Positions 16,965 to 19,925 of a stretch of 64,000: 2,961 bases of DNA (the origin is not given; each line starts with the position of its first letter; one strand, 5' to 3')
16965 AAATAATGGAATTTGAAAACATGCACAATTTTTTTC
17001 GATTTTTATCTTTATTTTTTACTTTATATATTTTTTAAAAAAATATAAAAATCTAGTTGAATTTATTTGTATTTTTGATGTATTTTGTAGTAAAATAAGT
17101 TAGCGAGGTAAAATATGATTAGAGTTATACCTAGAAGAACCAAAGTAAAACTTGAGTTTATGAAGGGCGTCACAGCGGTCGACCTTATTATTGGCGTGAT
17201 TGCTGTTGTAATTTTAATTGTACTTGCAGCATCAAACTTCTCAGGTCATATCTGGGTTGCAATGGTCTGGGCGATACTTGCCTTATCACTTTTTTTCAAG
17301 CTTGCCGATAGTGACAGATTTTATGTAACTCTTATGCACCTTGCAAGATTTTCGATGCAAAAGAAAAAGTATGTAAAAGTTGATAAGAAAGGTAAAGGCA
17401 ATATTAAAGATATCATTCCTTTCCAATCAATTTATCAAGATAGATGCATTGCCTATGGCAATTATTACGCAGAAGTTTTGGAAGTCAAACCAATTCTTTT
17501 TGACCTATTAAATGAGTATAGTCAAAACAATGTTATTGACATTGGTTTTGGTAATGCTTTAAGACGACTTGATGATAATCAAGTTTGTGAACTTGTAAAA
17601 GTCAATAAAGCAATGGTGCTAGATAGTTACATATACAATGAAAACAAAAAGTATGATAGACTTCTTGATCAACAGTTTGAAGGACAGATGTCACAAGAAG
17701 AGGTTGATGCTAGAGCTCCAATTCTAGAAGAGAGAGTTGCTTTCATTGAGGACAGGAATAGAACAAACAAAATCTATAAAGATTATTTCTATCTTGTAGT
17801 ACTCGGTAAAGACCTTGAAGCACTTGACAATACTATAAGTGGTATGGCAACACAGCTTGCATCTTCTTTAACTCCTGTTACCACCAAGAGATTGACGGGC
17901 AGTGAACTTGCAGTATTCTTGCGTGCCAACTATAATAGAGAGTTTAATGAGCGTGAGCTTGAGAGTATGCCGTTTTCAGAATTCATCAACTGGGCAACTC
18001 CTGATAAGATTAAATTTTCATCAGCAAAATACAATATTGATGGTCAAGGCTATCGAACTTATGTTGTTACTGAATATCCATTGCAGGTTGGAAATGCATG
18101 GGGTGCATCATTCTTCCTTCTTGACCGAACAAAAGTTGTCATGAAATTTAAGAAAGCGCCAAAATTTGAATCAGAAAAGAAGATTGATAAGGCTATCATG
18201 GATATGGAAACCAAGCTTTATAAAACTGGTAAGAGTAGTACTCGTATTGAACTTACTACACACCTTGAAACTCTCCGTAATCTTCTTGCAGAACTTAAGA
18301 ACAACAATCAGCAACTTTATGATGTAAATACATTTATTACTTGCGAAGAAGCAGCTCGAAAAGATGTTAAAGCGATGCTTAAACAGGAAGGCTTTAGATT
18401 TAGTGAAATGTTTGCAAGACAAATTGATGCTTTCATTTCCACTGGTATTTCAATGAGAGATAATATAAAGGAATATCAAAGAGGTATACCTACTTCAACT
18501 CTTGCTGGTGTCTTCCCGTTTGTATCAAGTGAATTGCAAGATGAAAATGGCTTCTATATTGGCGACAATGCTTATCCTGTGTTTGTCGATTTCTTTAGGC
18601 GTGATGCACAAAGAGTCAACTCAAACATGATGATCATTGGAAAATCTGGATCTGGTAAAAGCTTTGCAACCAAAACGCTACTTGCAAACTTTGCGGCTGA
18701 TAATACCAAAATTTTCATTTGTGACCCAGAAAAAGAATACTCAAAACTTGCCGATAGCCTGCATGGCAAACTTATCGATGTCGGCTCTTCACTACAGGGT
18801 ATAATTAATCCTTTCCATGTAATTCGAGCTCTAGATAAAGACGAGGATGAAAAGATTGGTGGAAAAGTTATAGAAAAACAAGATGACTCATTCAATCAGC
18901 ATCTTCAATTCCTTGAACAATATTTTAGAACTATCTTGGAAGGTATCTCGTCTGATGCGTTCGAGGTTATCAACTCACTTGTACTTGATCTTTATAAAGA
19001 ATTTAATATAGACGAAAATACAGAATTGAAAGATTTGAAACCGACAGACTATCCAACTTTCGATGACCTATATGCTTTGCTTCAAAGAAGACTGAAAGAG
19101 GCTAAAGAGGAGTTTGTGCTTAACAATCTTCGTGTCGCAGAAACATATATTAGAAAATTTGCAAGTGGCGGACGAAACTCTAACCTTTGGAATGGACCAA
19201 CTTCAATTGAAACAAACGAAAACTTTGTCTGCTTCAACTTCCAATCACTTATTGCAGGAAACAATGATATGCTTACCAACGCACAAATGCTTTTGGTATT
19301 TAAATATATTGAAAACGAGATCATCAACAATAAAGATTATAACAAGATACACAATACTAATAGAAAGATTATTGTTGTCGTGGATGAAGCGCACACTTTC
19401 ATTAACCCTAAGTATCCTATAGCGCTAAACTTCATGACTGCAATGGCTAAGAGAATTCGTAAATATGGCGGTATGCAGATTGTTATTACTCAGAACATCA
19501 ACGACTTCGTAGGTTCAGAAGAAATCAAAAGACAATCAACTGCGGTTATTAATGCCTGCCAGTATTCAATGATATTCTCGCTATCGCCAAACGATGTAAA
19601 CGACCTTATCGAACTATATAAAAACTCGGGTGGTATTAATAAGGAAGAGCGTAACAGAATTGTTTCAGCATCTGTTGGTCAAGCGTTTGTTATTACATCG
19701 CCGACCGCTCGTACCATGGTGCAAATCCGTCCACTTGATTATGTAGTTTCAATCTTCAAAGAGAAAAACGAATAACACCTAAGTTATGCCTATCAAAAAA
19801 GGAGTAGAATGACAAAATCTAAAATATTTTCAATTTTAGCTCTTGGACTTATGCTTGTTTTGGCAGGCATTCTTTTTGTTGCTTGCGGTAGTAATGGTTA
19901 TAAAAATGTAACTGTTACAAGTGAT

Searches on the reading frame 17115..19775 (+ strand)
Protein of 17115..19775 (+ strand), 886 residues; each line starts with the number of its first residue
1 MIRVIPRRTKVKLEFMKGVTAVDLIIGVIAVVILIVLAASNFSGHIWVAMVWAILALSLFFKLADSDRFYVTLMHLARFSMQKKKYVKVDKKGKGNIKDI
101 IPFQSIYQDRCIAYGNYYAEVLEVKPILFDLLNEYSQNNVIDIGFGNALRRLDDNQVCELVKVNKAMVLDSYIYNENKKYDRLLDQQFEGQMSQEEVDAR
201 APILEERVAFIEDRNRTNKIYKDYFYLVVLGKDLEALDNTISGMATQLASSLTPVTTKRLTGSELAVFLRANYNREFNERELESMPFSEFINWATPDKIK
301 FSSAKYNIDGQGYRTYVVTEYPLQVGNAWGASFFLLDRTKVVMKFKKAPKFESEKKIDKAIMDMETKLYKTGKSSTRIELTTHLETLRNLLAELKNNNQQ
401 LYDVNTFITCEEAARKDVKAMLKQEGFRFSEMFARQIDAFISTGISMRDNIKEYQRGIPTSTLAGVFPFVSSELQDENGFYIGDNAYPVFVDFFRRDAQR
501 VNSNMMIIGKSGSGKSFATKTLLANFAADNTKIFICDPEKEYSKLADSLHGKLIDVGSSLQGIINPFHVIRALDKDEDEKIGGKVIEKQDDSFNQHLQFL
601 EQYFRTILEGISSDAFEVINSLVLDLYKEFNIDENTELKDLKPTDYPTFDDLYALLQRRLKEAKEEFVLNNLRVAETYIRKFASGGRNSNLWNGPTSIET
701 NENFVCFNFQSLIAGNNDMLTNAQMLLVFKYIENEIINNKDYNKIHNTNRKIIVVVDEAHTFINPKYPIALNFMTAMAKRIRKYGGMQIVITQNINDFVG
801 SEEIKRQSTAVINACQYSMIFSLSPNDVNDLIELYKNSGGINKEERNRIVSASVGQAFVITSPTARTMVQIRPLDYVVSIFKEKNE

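Call 70: search_protein_families(library=pfam, proteins=[window:17115-19775:+], max_evalue=0.00001)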
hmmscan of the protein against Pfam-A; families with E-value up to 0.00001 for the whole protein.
window:17115-19775:+ (886 aa): 3 families
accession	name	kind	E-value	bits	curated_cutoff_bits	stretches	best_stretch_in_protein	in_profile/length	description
PF19044.6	P-loop_TraG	-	2.2e-18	66.5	25.8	1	486-823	10-318/413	TraG P-loop domain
PF12846.13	AAA_10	-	2.2e-08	34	27.5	1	499-549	18-68/362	AAA-like domain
PF01935.23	DUF87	-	2.3e-08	34.8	23.2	1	501-609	22-125/220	Helicase HerA, central domain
